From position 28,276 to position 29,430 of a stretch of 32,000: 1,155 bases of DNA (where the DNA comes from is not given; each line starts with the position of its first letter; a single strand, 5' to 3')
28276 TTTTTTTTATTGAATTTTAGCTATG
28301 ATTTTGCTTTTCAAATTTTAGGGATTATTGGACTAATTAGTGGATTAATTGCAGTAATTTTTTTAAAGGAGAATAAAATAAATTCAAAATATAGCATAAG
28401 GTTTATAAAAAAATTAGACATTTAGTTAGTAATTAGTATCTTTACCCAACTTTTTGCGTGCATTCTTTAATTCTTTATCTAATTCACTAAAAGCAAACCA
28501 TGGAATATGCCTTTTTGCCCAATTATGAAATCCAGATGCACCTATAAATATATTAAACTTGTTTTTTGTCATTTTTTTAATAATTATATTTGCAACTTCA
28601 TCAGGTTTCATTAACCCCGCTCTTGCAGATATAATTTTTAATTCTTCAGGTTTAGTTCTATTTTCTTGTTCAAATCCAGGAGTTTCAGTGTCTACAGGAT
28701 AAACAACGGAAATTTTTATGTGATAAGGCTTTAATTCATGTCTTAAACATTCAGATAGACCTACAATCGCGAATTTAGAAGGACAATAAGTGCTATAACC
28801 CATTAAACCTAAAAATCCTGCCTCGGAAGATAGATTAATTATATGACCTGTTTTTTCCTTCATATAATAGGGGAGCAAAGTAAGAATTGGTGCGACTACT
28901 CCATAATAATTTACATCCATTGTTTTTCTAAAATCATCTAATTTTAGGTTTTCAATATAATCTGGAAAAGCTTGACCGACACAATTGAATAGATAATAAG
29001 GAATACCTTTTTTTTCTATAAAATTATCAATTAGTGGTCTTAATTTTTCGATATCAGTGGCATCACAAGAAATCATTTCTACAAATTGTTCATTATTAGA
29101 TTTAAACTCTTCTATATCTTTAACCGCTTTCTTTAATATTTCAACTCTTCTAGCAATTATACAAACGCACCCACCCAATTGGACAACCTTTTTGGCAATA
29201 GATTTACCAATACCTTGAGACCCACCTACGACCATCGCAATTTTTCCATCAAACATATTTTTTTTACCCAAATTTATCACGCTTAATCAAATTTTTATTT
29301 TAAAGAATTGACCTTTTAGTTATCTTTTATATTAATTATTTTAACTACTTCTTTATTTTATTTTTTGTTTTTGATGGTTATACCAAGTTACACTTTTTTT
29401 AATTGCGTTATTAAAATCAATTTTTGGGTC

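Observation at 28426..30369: Eukaryote-like 3-ketodihydrosphingosine reductase (KDSR) homolog paired with a 3-beta-HSD-like reductase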

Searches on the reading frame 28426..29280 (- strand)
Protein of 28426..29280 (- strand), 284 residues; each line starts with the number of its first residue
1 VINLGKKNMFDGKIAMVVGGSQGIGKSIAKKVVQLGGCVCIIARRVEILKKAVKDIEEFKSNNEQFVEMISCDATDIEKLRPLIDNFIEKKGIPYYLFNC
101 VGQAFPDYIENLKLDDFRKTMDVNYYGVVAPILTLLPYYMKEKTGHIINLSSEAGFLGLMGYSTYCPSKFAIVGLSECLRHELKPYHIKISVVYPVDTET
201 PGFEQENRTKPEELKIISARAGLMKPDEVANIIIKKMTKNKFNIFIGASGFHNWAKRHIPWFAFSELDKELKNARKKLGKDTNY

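Call 3: search_protein_families(library=pfam, proteins=[window:28426-29280:-])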
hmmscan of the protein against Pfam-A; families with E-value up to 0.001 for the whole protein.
window:28426-29280:- (284 aa): 3 families
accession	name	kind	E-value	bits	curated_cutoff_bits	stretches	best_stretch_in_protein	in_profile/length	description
PF00106.31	adh_short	-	1.3e-39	136.2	26.6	1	13-209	1-193/195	short chain dehydrogenase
PF13561.12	adh_short_C2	-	1.9e-26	93.6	27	1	21-233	5-213/236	Enoyl-(Acyl carrier protein) reductase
PF08659.16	KR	-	1.2e-09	38.8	22.6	1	16-168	4-152/180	KR domain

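Call 4: search_protein_families(library=ncbifam, proteins=[window:28426-29280:-])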
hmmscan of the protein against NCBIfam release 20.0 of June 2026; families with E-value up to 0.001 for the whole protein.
window:28426-29280:- (284 aa): 209 families (the best 25 are shown)
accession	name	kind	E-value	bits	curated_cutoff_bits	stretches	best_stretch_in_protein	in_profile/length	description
NF005881.0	PRK07832.1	equivalog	1.3e-35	123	296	1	7-268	4-269/287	SDR family oxidoreductase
NF004825.0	PRK06181.1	equivalog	1.1e-34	120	215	1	9-260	3-252/268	SDR family oxidoreductase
NF005372.1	PRK06914.1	subfamily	3.6e-34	118.3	320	1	12-212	2-199/279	SDR family oxidoreductase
NF004824.0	PRK06180.1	subfamily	3.9e-33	114.8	298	1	12-196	4-181/279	oxidoreductase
NF005559.1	PRK07231.1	subfamily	3.3e-32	111.9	215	1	10-233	2-225/249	glucose 1-dehydrogenase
NF009466.0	PRK12826.1-2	subfamily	3.5e-32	111.8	222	1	13-234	4-223/248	3-oxoacyl-ACP reductase FabG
NF005594.0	PRK07326.1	equivalog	4.2e-32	111.6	271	1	9-216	3-203/237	SDR family oxidoreductase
NF005539.0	PRK07201.1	equivalog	4.3e-32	111.6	549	1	7-209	365-565/657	SDR family oxidoreductase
NF005878.0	PRK07825.1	subfamily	3.7e-31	108.5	287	1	9-282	6-263/278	short chain dehydrogenase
NF005495.0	PRK07109.1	subfamily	3.9e-31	108.6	264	1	8-262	4-254/334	SDR family oxidoreductase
NF004196.0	PRK05650.1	equivalog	5e-31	107.8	297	1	16-279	6-268/272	SDR family oxidoreductase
NF005672.0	PRK07454.1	equivalog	1.9e-30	105.8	234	1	13-237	7-221/241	SDR family oxidoreductase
NF005806.0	PRK07666.1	equivalog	1e-29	103.6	286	1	10-249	5-232/239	3-ketoacyl-ACP reductase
NF004826.0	PRK06182.1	subfamily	3.9e-29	101.8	305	1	12-201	4-183/274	oxidoreductase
NF006123.0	PRK08267.1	equivalog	1.6e-28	99.7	261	1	16-262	6-247/261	SDR family oxidoreductase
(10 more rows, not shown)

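Call 5: search_solved_structures(query=window:28426-29280:-, show_alignments=2)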
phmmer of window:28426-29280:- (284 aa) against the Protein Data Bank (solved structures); distinct sequences matched with E-value up to 0.001: 543 (the best 60 are shown).
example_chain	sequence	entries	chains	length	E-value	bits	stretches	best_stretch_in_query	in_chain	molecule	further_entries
2et6_A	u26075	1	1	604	1.4e-26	96.9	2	11-196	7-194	(3R)-hydroxyacyl-CoA dehydrogenase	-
8jat_A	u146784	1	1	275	7.6e-23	84.7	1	12-239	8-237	3-ketodihydrosphingosine reductase TSC10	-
3rku_A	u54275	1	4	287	9.9e-21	77.7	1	13-246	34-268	Oxidoreductase YMR226C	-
6ihi_A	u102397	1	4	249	7.5e-20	74.9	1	12-221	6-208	Alclohol dehydrogenase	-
6ihh_A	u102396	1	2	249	1.1e-19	74.3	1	12-223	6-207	Alclohol dehydrogenase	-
4nbu_A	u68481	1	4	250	5.3e-19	72.1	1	11-234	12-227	3-oxoacyl-(Acyl-carrier-protein) reductase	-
4bmn_A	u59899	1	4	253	7.1e-19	71.7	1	12-217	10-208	ALCLOHOL DEHYDROGENASE/SHORT-CHAIN DEHYDROGENASE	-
4bms_A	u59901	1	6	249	7.2e-19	71.6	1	12-217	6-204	ALCLOHOL DEHYDROGENASE/SHORT-CHAIN DEHYDROGENASE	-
4i5d_H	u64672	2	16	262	7.7e-19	71.5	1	12-217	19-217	Alclohol dehydrogenase/short-chain dehydrogenase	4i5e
2p68_A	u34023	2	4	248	1.7e-18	70.4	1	10-234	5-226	3-oxoacyl-[acyl-carrier-protein] reductase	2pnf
4i5g_A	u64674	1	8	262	2e-18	70.2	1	12-217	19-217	Alclohol dehydrogenase/short-chain dehydrogenase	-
3nyw_A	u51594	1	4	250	3.3e-18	69.5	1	14-200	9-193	Putative oxidoreductase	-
3tjr_A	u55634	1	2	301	8.7e-18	68.1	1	8-211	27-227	short chain dehydrogenase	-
3ioy_A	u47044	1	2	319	9.9e-18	67.9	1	10-245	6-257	Short-chain dehydrogenase/reductase SDR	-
2jah_A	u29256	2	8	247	1e-17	67.9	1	10-211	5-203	CLAVULANIC ACID DEHYDROGENASE | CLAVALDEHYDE DEHYDROGENASE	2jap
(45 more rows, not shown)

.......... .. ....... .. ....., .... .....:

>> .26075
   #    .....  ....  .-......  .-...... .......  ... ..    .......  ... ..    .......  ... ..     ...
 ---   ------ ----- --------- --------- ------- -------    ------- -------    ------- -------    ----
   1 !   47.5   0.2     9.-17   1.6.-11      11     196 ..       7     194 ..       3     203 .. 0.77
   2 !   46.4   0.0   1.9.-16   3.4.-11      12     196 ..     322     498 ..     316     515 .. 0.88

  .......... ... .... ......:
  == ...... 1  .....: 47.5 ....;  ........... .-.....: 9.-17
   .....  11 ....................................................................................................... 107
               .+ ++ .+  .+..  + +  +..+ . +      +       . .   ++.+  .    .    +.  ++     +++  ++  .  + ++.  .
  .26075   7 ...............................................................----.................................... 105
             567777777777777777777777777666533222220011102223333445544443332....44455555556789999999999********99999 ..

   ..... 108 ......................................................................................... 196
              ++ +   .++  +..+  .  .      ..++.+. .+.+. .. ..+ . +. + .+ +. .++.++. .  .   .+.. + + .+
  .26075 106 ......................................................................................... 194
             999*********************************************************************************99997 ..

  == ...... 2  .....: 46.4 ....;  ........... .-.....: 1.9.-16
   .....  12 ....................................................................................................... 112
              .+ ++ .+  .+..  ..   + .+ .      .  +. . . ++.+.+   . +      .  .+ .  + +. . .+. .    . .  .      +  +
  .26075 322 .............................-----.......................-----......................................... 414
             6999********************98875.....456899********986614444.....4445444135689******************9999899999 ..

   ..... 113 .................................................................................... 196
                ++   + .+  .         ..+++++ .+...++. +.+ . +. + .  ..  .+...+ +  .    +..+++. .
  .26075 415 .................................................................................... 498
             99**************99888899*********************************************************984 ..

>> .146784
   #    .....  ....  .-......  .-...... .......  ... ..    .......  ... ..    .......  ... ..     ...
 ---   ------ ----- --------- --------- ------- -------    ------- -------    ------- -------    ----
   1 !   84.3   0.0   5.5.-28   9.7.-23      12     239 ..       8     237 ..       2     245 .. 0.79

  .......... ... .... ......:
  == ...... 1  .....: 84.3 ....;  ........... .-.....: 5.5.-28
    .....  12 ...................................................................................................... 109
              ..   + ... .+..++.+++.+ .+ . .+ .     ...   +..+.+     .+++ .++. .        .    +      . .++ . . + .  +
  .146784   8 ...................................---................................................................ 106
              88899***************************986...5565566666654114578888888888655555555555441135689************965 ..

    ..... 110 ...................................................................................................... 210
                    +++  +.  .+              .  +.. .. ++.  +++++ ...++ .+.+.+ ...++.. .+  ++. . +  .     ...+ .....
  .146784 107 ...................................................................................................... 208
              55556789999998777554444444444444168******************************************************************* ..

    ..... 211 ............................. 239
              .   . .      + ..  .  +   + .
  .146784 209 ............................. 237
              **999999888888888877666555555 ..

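Call 6: find_homologous_proteins(query=window:28426-29280:-)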
Query window:28426-29280:- (284 aa): 352 proteins with E <= 0.001 among 1267 candidates; the best 120 are listed. Only proteins of 156 to 497 residues were searched: fused or split forms outside these lengths cannot appear, so this answer is no evidence that the protein stands alone or is whole; lengths 'longer' or 'shorter' looks for them.
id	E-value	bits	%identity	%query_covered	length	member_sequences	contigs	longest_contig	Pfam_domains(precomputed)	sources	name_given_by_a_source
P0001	5.8e-186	635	99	99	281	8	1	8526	PF08659.17,PF13561.13,PF00106.32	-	-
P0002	8.0e-129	447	68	98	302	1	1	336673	PF08659.17,PF13561.13,PF00106.32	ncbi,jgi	ncbi:MAG: SDR family oxidoreductase [Candidatus Helarchaeota archaeon]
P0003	2.3e-124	433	66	96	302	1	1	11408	PF08659.17,PF13561.13,PF00106.32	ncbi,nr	ncbi:MAG: SDR family NAD(P)-dependent oxidoreductase [Candidatus Lokiarchaeota archaeon]|nr:SDR fami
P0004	2.3e-124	433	63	98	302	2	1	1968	PF08659.17,PF13561.13,PF00106.32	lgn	-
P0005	1.1e-120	420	64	98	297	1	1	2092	PF08659.17,PF13561.13,PF00106.32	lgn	-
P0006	4.0e-120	419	64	99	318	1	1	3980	PF08659.17,PF13561.13,PF00106.32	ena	-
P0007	1.2e-117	411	63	99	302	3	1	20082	PF08659.17,PF13561.13,PF00106.32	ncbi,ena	-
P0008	2.3e-103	364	60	97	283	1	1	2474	PF08659.17,PF13561.13,PF00106.32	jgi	jgi:3-dehydrosphinganine reductase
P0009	1.1e-100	355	58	97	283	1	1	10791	PF08659.17,PF13561.13,PF00106.32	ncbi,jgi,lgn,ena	-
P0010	1.3e-98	348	55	97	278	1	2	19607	PF08659.17,PF13561.13,PF00106.32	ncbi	-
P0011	2.2e-97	344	53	98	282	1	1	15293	PF08659.17,PF13561.13,PF00106.32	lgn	-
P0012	1.2e-95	338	56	99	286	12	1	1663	PF08659.17,PF13561.13,PF00106.32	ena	-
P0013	1.3e-95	338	56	98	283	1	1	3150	PF08659.17,PF13561.13,PF00106.32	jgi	jgi:3-dehydrosphinganine reductase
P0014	3.9e-95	337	56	99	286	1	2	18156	PF08659.17,PF13561.13,PF00106.32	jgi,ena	-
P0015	7.4e-95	336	54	99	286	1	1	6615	PF08659.17,PF13561.13,PF00106.32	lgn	-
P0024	2.2e-93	331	53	96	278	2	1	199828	PF08659.17,PF13561.13,PF00106.32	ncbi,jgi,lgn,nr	ncbi:MAG: SDR family oxidoreductase [Spirochaetes bacterium]|jgi:3-dehydrosphinganine reductase|nr:S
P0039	1.9e-91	325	55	96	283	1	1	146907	PF08659.17,PF13561.13,PF00106.32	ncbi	-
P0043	6.4e-91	323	53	98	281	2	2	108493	PF08659.17,PF13561.13,PF00106.32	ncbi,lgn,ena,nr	ncbi:MAG: SDR family oxidoreductase [Candidatus Helarchaeota archaeon]|nr:SDR family oxidoreductase 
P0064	1.2e-88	315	53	94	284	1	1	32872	PF08659.17,PF13561.13,PF00106.32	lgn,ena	-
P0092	1.3e-86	309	52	97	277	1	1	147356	PF08659.17,PF13561.13,PF00106.32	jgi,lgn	jgi:3-dehydrosphinganine reductase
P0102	2.1e-85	305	52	92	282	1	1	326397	PF08659.17,PF13561.13,PF00106.32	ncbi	-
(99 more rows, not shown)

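Call 24: find_encoding_contigs(protein=P0002, flank=8000, max_places=2)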
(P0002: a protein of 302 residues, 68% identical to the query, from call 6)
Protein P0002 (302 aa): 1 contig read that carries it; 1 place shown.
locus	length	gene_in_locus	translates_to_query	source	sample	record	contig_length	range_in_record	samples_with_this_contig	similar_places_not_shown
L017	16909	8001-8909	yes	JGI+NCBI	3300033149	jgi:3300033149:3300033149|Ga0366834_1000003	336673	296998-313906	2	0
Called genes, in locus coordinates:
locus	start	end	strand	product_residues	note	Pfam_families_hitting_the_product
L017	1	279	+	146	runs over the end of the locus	-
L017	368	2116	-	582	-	PF06739:SBBP (faint), PF17164:DUF5122 (faint)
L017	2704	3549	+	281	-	PF12797:Fer4_2 (faint), PF00037:Fer4 (faint), PF12837:Fer4_6 (faint), PF12838:Fer4_7 (weak), PF13187:Fer4_9 (weak), PF13237:Fer4_10 (weak), PF14697:Fer4_21 (weak)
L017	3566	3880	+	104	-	PF12838:Fer4_7 (faint), PF00037:Fer4 (faint), PF12837:Fer4_6 (faint), PF13187:Fer4_9 (weak)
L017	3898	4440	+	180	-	-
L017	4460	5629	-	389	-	PF00037:Fer4, PF12837:Fer4_6 (weak), PF12838:Fer4_7, PF13187:Fer4_9, PF13237:Fer4_10, PF14697:Fer4_21, PF25160:LdpA_Fe-S-bd (weak), PF00037:Fer4 (weak), +1 more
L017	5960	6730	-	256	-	-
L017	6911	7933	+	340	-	PF01073:3Beta_HSD, PF01370:Epimerase, PF02719:Polysacc_synt_2, PF04321:RmlD_sub_bind (weak), PF13460:NAD_binding_10, PF16363:GDP_Man_Dehyd, PF07993:NAD_binding_4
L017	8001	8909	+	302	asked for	PF00106:adh_short, PF08659:KR, PF13561:adh_short_C2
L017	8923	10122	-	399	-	PF07690:MFS_1, PF12832:MFS_1_like, PF07690:MFS_1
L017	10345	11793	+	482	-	PF01139:RtcB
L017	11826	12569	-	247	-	PF01522:Polysacc_deac_1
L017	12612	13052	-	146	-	PF03259:Robl_LC7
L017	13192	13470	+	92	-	-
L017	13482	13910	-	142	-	PF01951:Archease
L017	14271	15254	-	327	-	PF00752:XPG_N (weak), PF00867:XPG_I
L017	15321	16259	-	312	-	PF04670:Gtr1_RagA (faint), PF03193:RsgA_GTPase (faint), PF00025:Arf, PF00071:Ras, PF01926:MMR_HSR1 (weak), PF03029:ATP_bind_1 (faint), PF08477:Roc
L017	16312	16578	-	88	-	-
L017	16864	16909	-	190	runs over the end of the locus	PF00258:Flavodoxin_1 (weak), PF12641:Flavodoxin_3 (weak), PF12724:Flavodoxin_5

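Call 25: find_encoding_contigs(protein=P0043, flank=8000, max_places=2)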
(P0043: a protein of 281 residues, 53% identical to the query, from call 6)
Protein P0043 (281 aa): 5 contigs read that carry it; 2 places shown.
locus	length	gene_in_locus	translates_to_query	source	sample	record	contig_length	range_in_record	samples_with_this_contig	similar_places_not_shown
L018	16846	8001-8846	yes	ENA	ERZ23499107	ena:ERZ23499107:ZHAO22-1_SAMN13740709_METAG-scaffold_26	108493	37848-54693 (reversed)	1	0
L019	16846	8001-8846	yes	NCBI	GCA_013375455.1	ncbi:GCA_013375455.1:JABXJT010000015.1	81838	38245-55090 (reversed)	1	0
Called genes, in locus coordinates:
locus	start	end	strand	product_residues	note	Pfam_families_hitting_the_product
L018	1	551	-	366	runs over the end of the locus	-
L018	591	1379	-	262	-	PF01398:JAB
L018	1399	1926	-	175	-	PF00179:UQ_con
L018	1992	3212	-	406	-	PF00899:ThiF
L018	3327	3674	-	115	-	PF00240:ubiquitin (weak)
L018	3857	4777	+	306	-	-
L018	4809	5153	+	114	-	PF07883:Cupin_2 (weak), PF06249:EutQ (weak)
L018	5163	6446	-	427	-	PF02771:Acyl-CoA_dh_N, PF02770:Acyl-CoA_dh_M, PF00441:Acyl-CoA_dh_1, PF08028:Acyl-CoA_dh_2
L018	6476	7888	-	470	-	PF00202:Aminotran_3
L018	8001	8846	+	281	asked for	PF00106:adh_short, PF08659:KR, PF13561:adh_short_C2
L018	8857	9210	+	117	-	PF14697:Fer4_21 (weak), PF12838:Fer4_7 (weak)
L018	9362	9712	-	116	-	-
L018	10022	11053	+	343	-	-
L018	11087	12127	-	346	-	-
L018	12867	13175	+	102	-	PF01934:HepT-like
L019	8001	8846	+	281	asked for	PF00106:adh_short, PF08659:KR, PF13561:adh_short_C2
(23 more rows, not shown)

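Call 30: find_encoding_contigs(protein=P0024, flank=7000, max_places=1)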
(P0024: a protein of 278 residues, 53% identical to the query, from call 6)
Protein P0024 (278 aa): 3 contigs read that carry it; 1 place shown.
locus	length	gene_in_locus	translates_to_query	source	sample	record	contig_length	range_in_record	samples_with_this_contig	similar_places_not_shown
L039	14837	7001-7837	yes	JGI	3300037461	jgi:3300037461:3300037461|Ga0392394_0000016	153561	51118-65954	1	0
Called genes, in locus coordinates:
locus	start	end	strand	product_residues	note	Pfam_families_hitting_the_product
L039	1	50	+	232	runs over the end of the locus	-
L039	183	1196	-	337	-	PF01674:Lipase_2 (weak)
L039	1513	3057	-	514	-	PF07696:7TMR-DISMED2, PF07695:7TMR-DISM_7TM, PF12833:HTH_18, PF00165:HTH_AraC (weak)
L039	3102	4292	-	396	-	PF00155:Aminotran_1_2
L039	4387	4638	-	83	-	PF00550:PP-binding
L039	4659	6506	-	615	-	PF00501:AMP-binding, PF14535:AMP-binding_C_2 (weak)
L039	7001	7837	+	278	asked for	PF00106:adh_short, PF08659:KR, PF13561:adh_short_C2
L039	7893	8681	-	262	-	PF28277:FcpA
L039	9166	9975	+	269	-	PF01695:IstB_IS21, PF00308:Bac_DnaA, PF03969:AFG1_ATPase (weak), PF00004:AAA (faint)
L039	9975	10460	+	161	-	PF01288:HPPK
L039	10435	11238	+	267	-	PF02548:Pantoate_transf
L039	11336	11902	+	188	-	-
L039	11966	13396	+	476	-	PF00133:tRNA-synt_1 (faint), PF01406:tRNA-synt_1e, PF01921:tRNA-synt_1f (faint), PF09334:tRNA-synt_1g, PF09190:DALR_2 (weak)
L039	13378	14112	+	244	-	PF08032:SpoU_sub_bind, PF00588:SpoU_methylase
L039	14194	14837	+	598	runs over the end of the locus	PF00009:GTP_EFTU, PF01926:MMR_HSR1 (faint), PF03144:GTP_EFTU_D2, PF00679:EFG_C, PF06421:LepA_C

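Call 31: find_encoding_contigs(protein=P0039, flank=7000, max_places=1)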
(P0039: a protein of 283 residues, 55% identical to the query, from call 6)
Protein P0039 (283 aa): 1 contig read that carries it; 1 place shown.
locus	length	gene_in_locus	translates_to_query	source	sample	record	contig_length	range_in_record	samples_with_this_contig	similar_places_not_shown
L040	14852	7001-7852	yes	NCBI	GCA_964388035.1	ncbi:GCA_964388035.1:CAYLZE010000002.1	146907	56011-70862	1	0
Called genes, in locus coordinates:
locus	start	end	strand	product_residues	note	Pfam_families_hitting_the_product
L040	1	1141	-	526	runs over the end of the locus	-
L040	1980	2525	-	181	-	PF19620:DUF6125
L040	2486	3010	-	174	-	PF19620:DUF6125 (weak), PF14196:ATC_hydrolase (weak)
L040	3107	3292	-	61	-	-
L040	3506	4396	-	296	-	PF01978:TrmB, PF24217:DUF7436 (weak)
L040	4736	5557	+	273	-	PF00106:adh_short, PF08659:KR, PF13561:adh_short_C2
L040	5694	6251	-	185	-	PF13508:Acetyltransf_7 (faint), PF00583:Acetyltransf_1 (weak)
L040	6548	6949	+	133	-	-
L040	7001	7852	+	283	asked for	PF00106:adh_short, PF08659:KR, PF13561:adh_short_C2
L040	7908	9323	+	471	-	PF14947:HTH_45 (faint), PF01545:Cation_efflux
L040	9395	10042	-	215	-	PF13489:Methyltransf_23 (weak), PF13847:Methyltransf_31 (weak), PF08241:Methyltransf_11, PF08242:Methyltransf_12 (weak), PF13649:Methyltransf_25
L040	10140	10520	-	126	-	PF04126:Cyclophil_like, PF12903:DUF3830 (weak), PF18050:Cyclophil_like2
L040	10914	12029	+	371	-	-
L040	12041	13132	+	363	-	-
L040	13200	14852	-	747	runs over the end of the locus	PF00534:Glycos_transf_1, PF13692:Glyco_trans_1_4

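Call 32: find_encoding_contigs(protein=P0092, flank=7000, max_places=1)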
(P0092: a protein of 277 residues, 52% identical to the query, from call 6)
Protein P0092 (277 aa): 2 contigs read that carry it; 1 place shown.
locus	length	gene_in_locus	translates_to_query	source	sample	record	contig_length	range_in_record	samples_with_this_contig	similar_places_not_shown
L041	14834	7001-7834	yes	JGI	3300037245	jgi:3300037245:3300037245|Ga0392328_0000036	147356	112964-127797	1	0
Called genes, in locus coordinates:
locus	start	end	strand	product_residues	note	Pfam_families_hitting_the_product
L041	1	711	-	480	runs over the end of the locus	PF01555:N6_N4_Mtase (weak), PF01170:UPF0020 (faint)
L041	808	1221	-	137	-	-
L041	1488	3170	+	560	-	PF00989:PAS (faint), PF08447:PAS_3 (faint), PF01590:GAF (weak), PF08448:PAS_4 (weak), PF13188:PAS_8 (weak), PF13426:PAS_9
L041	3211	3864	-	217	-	PF03357:Snf7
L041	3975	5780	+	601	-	PF08439:Peptidase_M3_N, PF01432:Peptidase_M3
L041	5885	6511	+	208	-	PF03357:Snf7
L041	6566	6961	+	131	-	-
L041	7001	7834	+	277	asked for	PF00106:adh_short, PF08659:KR, PF13561:adh_short_C2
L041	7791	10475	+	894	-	-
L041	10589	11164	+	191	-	PF00254:FKBP_C (weak)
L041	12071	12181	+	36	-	-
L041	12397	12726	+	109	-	-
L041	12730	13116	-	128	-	PF12893:Lumazine_bd_2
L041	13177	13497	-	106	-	PF13601:HTH_34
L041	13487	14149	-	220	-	-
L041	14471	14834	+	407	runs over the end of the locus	PF04212:MIT, PF00004:AAA, PF17862:AAA_lid_3, PF09336:Vps4_C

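Call 33: find_encoding_contigs(protein=P0102, flank=7000, max_places=1)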
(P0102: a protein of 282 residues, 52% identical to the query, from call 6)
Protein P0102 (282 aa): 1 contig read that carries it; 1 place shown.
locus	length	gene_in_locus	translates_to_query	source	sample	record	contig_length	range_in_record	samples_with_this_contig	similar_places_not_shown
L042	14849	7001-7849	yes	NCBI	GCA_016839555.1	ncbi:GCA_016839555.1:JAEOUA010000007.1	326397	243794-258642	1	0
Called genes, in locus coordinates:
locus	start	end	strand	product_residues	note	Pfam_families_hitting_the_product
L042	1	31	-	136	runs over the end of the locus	-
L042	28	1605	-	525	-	PF01565:FAD_binding_4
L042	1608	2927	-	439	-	PF13183:Fer4_8 (weak), PF02754:CCG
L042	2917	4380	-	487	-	PF01565:FAD_binding_4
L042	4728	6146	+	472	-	PF01266:DAO (faint), PF01494:FAD_binding_3, PF03486:HI0933_like (weak), PF04820:Trp_halogenase (faint), PF07992:Pyr_redox_2 (faint), PF12831:FAD_oxidored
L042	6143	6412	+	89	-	PF12838:Fer4_7 (faint), PF14697:Fer4_21 (faint), PF12797:Fer4_2 (faint), PF00037:Fer4 (faint), PF12837:Fer4_6 (faint), PF13187:Fer4_9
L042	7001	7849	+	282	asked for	PF00106:adh_short, PF08659:KR (weak), PF13561:adh_short_C2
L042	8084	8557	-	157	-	PF13669:Glyoxalase_4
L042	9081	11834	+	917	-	-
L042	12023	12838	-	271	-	PF00106:adh_short, PF08659:KR, PF13561:adh_short_C2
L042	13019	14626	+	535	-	-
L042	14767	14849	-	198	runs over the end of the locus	-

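Call 37: search_protein_representatives(protein=window:28426-29280:-)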
Query: 284 residues. Proteins with E-value up to 0.001 (for the whole library): 76620; up to 1e-10: 13757; up to 1e-30: 473. The best 150 are listed.
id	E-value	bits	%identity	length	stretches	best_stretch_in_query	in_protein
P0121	1.6e-72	260.9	47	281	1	9-280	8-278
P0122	1.5e-62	228.1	49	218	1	41-251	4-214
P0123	2.0e-62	227.7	40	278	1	8-279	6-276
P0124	2.3e-58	214.4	41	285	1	9-277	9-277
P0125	1.2e-57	212.0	42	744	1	9-275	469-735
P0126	4.1e-57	210.3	44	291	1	7-263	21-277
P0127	1.6e-56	208.3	38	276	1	10-276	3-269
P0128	4.6e-56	206.8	43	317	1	7-244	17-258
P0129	1.6e-55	205.0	39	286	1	11-278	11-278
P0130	1.4e-54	202.0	39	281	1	9-273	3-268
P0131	3.2e-54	200.8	42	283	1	6-250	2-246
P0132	2.8e-53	197.7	39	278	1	5-277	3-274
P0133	1.7e-52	195.1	48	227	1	6-199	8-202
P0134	2.2e-52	194.8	39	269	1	15-264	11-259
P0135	3.2e-52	194.2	42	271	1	13-261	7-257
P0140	1.1e-51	192.5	40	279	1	10-256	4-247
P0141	1.7e-51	191.8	39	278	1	12-258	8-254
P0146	3.9e-50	187.4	38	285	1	14-263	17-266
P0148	6.1e-50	186.8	42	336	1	4-244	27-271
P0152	4.2e-49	184.0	40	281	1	11-248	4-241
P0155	1.6e-48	182.1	40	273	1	10-278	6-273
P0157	2.4e-48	181.5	40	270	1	12-276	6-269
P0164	5.0e-47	177.2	39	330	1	10-245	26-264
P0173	1.3e-45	172.6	35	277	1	10-276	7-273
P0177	3.2e-45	171.3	41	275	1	13-244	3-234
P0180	3.5e-45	171.1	39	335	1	15-251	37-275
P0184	1.0e-44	169.6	42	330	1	16-251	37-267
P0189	2.4e-44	168.4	36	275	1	14-247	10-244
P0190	3.4e-44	167.9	41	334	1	9-251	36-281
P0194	2.8e-43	164.9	42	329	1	9-244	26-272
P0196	3.7e-43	164.5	37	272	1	14-247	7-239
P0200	4.3e-43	164.3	36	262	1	16-251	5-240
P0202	5.4e-43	164.0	39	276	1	8-249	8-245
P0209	1.6e-42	162.4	37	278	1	15-249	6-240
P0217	1.0e-41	159.8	37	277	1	15-247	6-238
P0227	7.6e-41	156.9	36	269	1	15-247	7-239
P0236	3.7e-40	154.6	36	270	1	16-247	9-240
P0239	5.8e-40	154.0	36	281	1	10-245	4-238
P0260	5.0e-39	150.9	34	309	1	10-267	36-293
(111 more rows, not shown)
